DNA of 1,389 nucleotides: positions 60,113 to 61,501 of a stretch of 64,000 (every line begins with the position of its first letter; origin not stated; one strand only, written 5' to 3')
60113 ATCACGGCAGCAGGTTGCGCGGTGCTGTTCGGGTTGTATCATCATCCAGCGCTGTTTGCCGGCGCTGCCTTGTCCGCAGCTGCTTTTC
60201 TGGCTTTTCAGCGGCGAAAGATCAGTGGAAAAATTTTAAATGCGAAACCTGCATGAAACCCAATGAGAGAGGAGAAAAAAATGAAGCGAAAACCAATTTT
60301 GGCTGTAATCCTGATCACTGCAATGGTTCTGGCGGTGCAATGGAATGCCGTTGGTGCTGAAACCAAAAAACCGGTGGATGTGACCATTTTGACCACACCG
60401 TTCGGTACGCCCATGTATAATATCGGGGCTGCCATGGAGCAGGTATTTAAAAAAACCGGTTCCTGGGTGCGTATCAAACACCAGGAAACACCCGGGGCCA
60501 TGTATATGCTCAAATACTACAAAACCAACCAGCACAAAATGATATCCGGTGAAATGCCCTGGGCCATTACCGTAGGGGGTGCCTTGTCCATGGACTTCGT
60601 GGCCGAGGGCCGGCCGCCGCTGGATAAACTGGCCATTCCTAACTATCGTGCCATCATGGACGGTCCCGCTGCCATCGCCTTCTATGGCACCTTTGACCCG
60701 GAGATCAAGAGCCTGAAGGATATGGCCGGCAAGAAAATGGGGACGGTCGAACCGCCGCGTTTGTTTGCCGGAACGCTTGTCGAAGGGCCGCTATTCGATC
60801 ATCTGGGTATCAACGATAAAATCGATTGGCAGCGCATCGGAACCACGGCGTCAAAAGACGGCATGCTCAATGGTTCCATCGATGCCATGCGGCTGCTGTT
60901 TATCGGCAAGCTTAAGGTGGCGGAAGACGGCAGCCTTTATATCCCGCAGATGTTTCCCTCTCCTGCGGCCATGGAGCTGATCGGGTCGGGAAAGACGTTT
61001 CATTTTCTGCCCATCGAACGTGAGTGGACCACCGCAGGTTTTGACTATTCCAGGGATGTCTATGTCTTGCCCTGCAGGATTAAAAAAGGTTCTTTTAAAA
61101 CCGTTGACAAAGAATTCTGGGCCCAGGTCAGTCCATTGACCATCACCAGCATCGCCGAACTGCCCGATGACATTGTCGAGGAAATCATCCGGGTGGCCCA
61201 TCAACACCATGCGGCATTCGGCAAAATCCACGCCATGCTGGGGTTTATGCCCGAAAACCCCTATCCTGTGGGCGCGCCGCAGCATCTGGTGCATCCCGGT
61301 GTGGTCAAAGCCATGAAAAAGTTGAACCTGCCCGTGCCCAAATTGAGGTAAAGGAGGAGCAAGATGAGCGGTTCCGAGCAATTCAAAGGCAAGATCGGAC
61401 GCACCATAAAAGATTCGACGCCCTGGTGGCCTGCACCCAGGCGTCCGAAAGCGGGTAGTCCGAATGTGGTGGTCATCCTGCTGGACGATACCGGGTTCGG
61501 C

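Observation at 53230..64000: Sigma-54-regulated uptake and desulfation locus: SCP2 protein, TAXI-TRAP transporter, signal-peptide-less Cys-sulfatase, ferredoxin, with anSME beside the activator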

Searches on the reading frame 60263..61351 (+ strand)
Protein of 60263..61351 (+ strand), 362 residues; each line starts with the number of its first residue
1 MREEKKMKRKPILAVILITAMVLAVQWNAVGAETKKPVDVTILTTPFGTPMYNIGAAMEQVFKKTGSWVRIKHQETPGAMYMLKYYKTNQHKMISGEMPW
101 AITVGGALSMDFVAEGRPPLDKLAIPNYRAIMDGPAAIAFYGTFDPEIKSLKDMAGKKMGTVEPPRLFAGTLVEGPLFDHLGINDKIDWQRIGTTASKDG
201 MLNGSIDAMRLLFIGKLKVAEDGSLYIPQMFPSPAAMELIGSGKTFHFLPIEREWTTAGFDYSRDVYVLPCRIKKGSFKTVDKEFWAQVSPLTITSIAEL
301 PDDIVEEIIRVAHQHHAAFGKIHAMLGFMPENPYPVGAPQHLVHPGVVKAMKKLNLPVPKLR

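Call 3: search_protein_families(library=pfam, proteins=[window:60263-61351:+], max_evalue=0.01)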
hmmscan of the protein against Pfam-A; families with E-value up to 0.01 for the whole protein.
window:60263-61351:+ (362 aa): 2 families
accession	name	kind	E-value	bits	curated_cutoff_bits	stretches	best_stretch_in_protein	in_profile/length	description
PF16868.10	NMT1_3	-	4.9e-05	23.5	27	1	42-211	1-166/289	NMT1-like family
PF09084.16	NMT1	-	0.0088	16.4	20.5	0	145-214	83-149/216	NMT1/THI5 like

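Call 8: search_protein_families(library=ncbifam, proteins=[window:60263-61351:+], max_evalue=0.01)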
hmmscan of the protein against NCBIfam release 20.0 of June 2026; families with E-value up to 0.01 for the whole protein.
window:60263-61351:+ (362 aa): 1 family
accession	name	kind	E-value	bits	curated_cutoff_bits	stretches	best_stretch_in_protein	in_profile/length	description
TIGR02122.1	TRAP_TAXI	subfamily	2.4e-17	62.8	84.35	1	7-353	1-318/320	TAXI family TRAP transporter solute-binding subunit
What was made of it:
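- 60263..61351 (+): Divergent TAXI-family periplasmic solute-binding protein with a Sec signal peptide. Probable true start at 60281. TIGR02122 E 2e-17 over the full length, but 63 bits is below the cutoff of 84 (call 8).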

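Call 35: search_solved_structures(query=window:60263-61351:+, max_evalue=1, show_alignments=1)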
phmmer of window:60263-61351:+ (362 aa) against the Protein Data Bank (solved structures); distinct sequences matched with E-value up to 1: 9.
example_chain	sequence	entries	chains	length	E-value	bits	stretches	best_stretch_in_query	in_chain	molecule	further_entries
1fbl_A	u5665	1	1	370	0.31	13.4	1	255-321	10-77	FIBROBLAST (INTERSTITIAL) COLLAGENASE (MMP-1)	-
3oc9_A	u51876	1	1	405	0.41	13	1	236-283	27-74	UDP-N-acetylglucosamine pyrophosphorylase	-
3shi_A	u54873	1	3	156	0.69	12.3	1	284-321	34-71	Interstitial collagenase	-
966c_A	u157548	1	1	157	0.73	12.2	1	284-321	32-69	MMP-1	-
1cgf_A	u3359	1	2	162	0.76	12.2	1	284-321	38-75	FIBROBLAST COLLAGENASE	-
1ayk_A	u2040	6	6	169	0.78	12.1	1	284-321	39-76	COLLAGENASE | FIBROBLAST COLLAGENASE | PROTEIN (COLLAGENASE)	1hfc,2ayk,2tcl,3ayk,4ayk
2j0t_A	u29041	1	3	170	0.79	12.1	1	284-321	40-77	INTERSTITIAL COLLAGENASE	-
1cge_A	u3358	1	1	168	0.82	12.1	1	284-321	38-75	FIBROBLAST COLLAGENASE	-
1cgl_A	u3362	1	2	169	0.89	11.9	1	284-321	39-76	FIBROBLAST COLLAGENASE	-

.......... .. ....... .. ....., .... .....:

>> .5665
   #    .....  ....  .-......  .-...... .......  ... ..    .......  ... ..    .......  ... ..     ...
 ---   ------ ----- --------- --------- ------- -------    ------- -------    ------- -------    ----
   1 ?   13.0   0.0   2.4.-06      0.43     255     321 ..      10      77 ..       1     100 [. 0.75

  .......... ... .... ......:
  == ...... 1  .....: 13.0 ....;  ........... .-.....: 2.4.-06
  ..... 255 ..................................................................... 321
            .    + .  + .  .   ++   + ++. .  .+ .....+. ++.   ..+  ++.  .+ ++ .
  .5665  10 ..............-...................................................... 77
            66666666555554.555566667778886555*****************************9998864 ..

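Call 41: find_homologous_proteins(query=window:60263-61351:+, max_evalue=0.001)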
Query window:60263-61351:+ (362 aa): 58 proteins with E <= 0.001 among 3642 candidates.
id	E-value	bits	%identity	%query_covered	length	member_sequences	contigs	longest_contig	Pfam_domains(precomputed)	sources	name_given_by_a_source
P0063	1.5e-240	816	100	98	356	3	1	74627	-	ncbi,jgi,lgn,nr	ncbi:MAG: hypothetical protein LJE94_01165 [Deltaproteobacteria bacterium]|nr:hypothetical protein [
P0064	1.5e-210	717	87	98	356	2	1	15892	-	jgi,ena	-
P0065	1.0e-207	708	84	97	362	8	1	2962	PF16868.11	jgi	jgi:TRAP-type uncharacterized transport system substrate-binding protein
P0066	3.3e-204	696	82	100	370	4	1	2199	PF16868.11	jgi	jgi:TRAP-type uncharacterized transport system substrate-binding protein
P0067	1.2e-203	694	84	98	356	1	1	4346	PF16868.11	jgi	-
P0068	1.1e-201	688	83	98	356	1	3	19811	PF16868.11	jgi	jgi:TRAP-type uncharacterized transport system substrate-binding protein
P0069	3.2e-198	676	82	98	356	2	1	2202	-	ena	-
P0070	3.5e-117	410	51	98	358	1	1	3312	PF16868.11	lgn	-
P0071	7.0e-117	409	50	98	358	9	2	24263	-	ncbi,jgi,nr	ncbi:MAG: ABC transporter substrate-binding protein [Deltaproteobacteria bacterium]|nr:ABC transport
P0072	3.0e-114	400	52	98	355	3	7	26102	PF16868.11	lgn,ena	-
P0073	1.7e-112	394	52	98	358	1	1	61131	PF16868.11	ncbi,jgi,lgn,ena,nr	ncbi:MAG: ABC transporter substrate-binding protein [Proteobacteria bacterium]|nr:ABC transporter su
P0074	4.9e-112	393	52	96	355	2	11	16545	PF16868.11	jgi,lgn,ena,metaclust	metaclust:\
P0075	1.0e-107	379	47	97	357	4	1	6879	PF16868.11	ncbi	-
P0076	1.2e-106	375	48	98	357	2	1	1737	-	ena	-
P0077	1.3e-106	375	51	97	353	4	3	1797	PF16868.11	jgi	-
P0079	2.8e-103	364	47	91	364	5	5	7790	PF16868.11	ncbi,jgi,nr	ncbi:MAG: hypothetical protein JRJ39_06855 [Deltaproteobacteria bacterium]|nr:hypothetical protein [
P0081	4.4e-100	354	50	90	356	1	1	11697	PF16868.11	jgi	-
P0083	1.1e-96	342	47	91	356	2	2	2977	PF16868.11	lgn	-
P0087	5.1e-94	334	45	98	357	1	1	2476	PF16868.11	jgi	jgi:TRAP-type uncharacterized transport system substrate-binding protein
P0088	2.1e-93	332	46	96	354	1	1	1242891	PF09084.17,PF16868.11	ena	-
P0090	8.7e-93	330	47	92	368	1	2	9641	PF16868.11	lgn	-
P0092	4.4e-92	327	48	90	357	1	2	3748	PF16868.11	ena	-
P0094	5.7e-91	324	44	98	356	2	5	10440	PF16868.11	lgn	-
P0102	3.2e-88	315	42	98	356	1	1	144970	PF16868.11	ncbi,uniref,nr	ncbi:TAXI family TRAP transporter solute-binding subunit [Desulfatitalea alkaliphila]|uniref:TRAP tr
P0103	3.3e-88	314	45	98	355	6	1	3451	PF16868.11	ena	-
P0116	1.0e-61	227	33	98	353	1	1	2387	PF09084.17,PF16868.11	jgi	jgi:TRAP-type uncharacterized transport system substrate-binding protein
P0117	5.6e-61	225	35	97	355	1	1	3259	PF09084.17,PF16868.11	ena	-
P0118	6.1e-61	225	35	97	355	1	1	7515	PF16868.11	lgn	-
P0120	9.8e-60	221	34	96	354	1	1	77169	PF16868.11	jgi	jgi:TRAP-type uncharacterized transport system substrate-binding protein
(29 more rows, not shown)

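Call 43: find_encoding_contigs(protein=P0073, flank=10000, max_places=1)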
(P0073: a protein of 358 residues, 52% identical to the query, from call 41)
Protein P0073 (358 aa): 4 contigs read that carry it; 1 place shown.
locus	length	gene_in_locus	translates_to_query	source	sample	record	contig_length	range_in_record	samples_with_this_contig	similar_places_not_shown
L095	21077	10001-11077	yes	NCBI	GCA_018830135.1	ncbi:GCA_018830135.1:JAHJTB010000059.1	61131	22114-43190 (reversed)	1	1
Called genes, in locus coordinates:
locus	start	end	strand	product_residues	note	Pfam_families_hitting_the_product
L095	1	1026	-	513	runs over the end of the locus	PF00158:Sigma54_activat, PF14532:Sigma54_activ_2, PF07728:AAA_5, PF25601:AAA_lid_14, PF02954:HTH_8 (weak)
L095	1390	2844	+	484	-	PF00884:Sulfatase, PF01663:Phosphodiest (faint), PF16347:SGSH_C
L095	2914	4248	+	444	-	PF00753:Lactamase_B, PF14863:Alkyl_sulf_dimr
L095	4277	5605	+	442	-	PF00753:Lactamase_B, PF14863:Alkyl_sulf_dimr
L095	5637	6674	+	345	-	-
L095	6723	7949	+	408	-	PF00753:Lactamase_B, PF14863:Alkyl_sulf_dimr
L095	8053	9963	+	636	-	PF06808:DctM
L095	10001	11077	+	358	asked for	PF16868:NMT1_3 (weak)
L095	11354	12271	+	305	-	PF00561:Abhydrolase_1, PF12146:Hydrolase_4 (weak), PF12697:Abhydrolase_6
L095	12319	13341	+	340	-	PF00037:Fer4 (faint)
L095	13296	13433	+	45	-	-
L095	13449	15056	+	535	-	PF00884:Sulfatase, PF01663:Phosphodiest (weak), PF16347:SGSH_C (faint)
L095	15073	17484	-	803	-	PF01751:Toprim, PF01131:Topoisom_bac, PF01396:Zn_ribbon_Top1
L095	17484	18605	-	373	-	PF02481:DNA_processg_A, PF17782:WHD_DprA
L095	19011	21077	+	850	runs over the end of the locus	PF11897:DUF3417, PF00343:Phosphorylase, PF28476:GlgP_C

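Call 44: find_encoding_contigs(protein=P0102, flank=10000, max_places=1)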
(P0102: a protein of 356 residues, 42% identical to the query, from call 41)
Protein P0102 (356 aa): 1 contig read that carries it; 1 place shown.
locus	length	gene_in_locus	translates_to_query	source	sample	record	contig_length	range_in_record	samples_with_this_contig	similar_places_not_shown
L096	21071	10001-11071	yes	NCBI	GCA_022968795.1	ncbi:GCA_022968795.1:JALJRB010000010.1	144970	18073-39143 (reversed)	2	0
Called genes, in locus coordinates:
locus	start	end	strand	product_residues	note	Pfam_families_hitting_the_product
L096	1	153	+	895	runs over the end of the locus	PF28598:PDH_E1_N, PF00456:Transketolase_N, PF17831:PDH_E1_M, PF22613:Transketolase_C_1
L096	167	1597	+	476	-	PF00364:Biotin_lipoyl, PF25984:BSH_YknX (faint), PF02817:E3_binding, PF00198:2-oxoacid_dh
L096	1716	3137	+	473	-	PF01134:GIDA (weak), PF07992:Pyr_redox_2, PF12831:FAD_oxidored (weak), PF13450:NAD_binding_8 (faint), PF13738:Pyr_redox_3 (faint), PF00070:Pyr_redox, PF02852:Pyr_redox_dim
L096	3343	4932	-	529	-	PF00158:Sigma54_activat, PF14532:Sigma54_activ_2, PF01078:Mg_chelatase (faint), PF00004:AAA (weak), PF07728:AAA_5, PF25601:AAA_lid_14, PF02954:HTH_8 (faint)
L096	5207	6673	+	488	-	PF00884:Sulfatase, PF01663:Phosphodiest (faint), PF16347:SGSH_C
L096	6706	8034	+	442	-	PF00753:Lactamase_B, PF14863:Alkyl_sulf_dimr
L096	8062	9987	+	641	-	PF06808:DctM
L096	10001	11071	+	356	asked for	PF16868:NMT1_3 (faint)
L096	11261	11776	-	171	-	PF06146:PsiE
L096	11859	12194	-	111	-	PF26943:DUF8294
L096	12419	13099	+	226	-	PF13561:adh_short_C2, PF00106:adh_short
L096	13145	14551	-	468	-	PF01565:FAD_binding_4, PF08031:BBE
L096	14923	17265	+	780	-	PF00989:PAS, PF08447:PAS_3, PF08448:PAS_4, PF13426:PAS_9, PF00989:PAS, PF08447:PAS_3, PF08448:PAS_4, PF13426:PAS_9, +8 more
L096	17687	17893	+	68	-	PF25734:RelB_like_antitoxin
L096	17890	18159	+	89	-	PF05016:ParE_toxin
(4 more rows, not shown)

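Call 47: find_related_loci(query=A2, collection=metagenome_contigs, flank=10000)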
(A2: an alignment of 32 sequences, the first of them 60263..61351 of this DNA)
Query A2 (362 aa) in metagenome_contigs; peptide patterns used: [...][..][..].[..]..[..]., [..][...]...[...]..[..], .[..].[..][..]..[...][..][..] (x = any residue, [..] = any of these).
600 stretches matched a pattern (row limit reached: there are more); 32 encode a relative of the query (tblastn E <= 1e-3); 31 distinct loci.
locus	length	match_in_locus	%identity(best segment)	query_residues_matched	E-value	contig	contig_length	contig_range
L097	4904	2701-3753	88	12-362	0e+0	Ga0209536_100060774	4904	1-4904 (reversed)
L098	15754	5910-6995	82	1-362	0e+0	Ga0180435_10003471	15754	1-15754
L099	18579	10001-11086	52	1-362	2e-118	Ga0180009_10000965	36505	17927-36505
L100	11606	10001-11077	53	3-360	2e-117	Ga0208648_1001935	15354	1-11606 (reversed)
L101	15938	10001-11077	53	3-360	2e-117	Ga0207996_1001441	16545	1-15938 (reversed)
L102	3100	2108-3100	48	2-331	1e-109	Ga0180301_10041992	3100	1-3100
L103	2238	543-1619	44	4-361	3e-109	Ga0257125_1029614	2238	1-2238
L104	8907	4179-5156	48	35-359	4e-100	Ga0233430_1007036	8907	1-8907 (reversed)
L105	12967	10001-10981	46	35-360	3e-99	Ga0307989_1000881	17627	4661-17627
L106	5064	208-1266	44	8-362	7e-98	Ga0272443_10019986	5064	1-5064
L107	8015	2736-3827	43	1-359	9e-98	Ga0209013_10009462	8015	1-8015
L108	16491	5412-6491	43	1-359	9e-95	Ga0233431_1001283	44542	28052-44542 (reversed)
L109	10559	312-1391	43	1-359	9e-95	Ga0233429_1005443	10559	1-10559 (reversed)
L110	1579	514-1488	44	36-359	7e-100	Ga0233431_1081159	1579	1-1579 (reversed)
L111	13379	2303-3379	41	2-359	1e-89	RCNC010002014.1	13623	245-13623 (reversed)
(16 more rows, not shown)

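Call 76: predict_structure(alignment_id=A2)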
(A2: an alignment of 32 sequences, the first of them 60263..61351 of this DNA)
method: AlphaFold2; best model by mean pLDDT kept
length: 362 residues; sequences in the alignment: 32
mean_pLDDT: 90.6   pTM: 0.84
mean pLDDT of the five models: 90.6, 90.4, 89.7, 89.5, 88.6
residues with pLDDT >= 90: 271; 70-90: 65; 50-70: 22; < 50: 4
segments of 3 or more residues with pLDDT < 50: none
pLDDT, mean of each block of 10 residues (from residue 1): 54 83 67 78 92 96 97 94 95 97 92 88 94 94 97 97 74 85 95 93 97 95 94 94 95 91 79 96 95 96 98 96 93 91 96 94 77
secondary structure, 60 per line:
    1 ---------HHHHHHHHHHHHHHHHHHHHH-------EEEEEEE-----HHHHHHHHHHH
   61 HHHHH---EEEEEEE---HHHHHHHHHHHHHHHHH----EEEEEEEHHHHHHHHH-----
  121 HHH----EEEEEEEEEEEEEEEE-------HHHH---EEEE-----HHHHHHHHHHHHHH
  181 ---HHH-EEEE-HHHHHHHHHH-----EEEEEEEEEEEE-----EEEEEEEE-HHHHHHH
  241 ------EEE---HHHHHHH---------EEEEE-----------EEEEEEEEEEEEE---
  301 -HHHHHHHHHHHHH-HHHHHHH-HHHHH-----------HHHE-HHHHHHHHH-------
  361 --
elements in order: H10-30 E38-44 H50-65 E69-75 H79-95 E100-106 H107-115 E128-143 H151-154 E158-161 H167-180 E188-191 H193-202 E208-219 E225-232 H234-240 E247-249 H253-259 E269-273 E285-297 H302-314 H316-322 H324-328 H345-353

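Call 78: fold_search(model_id=the predicted structure, library=pdb)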
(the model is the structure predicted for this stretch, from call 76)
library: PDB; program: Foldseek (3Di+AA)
matches with E <= 10: 1452; with E <= 0.001: 453
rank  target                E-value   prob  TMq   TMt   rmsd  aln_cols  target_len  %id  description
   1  9ibp_A                1.3e-18  1.00  0.67  0.77   3.9       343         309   14  VCA0144 from Vibrio cholerae (released 2025-12-24)
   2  9ibp_B                1.4e-18  1.00  0.67  0.77   4.0       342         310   15  VCA0144 from Vibrio cholerae (released 2025-12-24)
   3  9ibo                  6.6e-18  1.00  0.60  0.71   5.0       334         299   16  VC0430/VcGluP bound to glutamate (released 2025-12-24)
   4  4ddd                  1.6e-17  1.00  0.62  0.73   4.5       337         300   15  Crystal structure of an immunogenic protein from ehrlichia chaffeensis (released 2012-05-23)
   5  8s4j                  1.2e-16  1.00  0.60  0.69   5.2       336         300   16  Structure, substrate selectivity determinants and membrane interactions of a Glutamate-specific TAXI TRAP binding protei (released 2024-11-06)
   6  8u79                  2.3e-16  1.00  0.57  0.67   5.5       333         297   14  Crystal Structure of Substrate Binding Protein of Thermus thermophilus TAXI-TRAP protein with L-glutamate (released 2025-03-19)
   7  1us4                  2.3e-16  1.00  0.56  0.66   5.5       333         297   13  PUTATIVE GLUR0 LIGAND BINDING CORE WITH L-GLUTAMATE (released 2003-11-19)
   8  4x9t                  3.2e-10  1.00  0.47  0.57   8.3       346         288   13  Crystal structure of a TctC solute binding protein from Polaromonas (Bpro_3516, Target EFI-510338), no ligand (released 2014-12-24)
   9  6ssy_A                1.1e-09  1.00  0.41  0.48   9.4       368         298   11  Taurine ABC transporter substrate binding protein TauA from E. coli in complex with 2-Aminoethylphosphonic acid (released 2019-12-18)
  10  3qsl_A                2.6e-09  1.00  0.40  0.44   9.6       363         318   16  Structure of CAE31940 from Bordetella bronchiseptica RB50 (released 2011-03-23)
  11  4esw_A                4.5e-09  1.00  0.43  0.45  10.1       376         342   14  Crystal structure of C. albicans Thi5 H66G mutant (released 2012-09-19)
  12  5ub7_B                5.4e-09  1.00  0.42  0.53   7.9       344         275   11  XAC2383 from Xanthomonas citri bound to ATP (released 2018-01-10)
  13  6hke_A                8.9e-09  1.00  0.44  0.52   9.0       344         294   14  MatC (Rpa3494) from Rhodopseudomonas palustris with bound malate (released 2018-12-05)
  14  3uif                  1.1e-08  1.00  0.44  0.47  11.0       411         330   12  CRYSTAL STRUCTURE OF putative sulfonate ABC transporter, periplasmic sulfonate-binding protein SsuA from Methylobacillus (released 2011-11-23)
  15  4h67_A                1.5e-08  1.00  0.34  0.36  12.4       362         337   14  Crystal structure of HMP synthase Thi5 from S. cerevisiae (released 2012-10-17)
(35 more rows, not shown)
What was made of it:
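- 60263..61351 (+): AF2 pLDDT 90.6, and the seven best PDB matches are all TAXI proteins (calls 76, 78).
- On TAXI-family TRAP solute-binding protein: The seven best Foldseek PDB matches are TAXI proteins, E 1e-18 to 2e-16 (call 78).
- Closest known: Characterised TAXI-TRAP systems. Same: Same fold: the seven best PDB matches, TM 0.66-0.77 normalised on the target (call 78).
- Closest known: Organosulfonate TRAP importers of sulfidogenic bacteria. Same: IseP appears as a remote fold match (call 78).
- Checked: The AF2 model (pLDDT 90.6) has TAXI binding proteins as its seven best PDB matches, E 1e-18 to 2e-16 (calls 76, 78).
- TRAP and TAXI systems characterised so far take carboxylates or amino acids (call 78 for the solved TAXI ligands; otherwise general knowledge).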

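Call 80: search_protein_families(library=pfam, proteins=[L095:5637-6674:+, L095:12319-13341:+], max_evalue=0.0001)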
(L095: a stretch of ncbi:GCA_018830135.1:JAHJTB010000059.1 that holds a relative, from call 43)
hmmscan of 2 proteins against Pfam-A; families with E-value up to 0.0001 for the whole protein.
L095:5637-6674:+ (345 aa): 0 families

L095:12319-13341:+ (340 aa): 1 family
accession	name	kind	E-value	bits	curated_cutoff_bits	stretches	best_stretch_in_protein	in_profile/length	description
PF00037.32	Fer4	-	1.4e-05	25.2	21.1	1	293-310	6-23/24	4Fe-4S binding domain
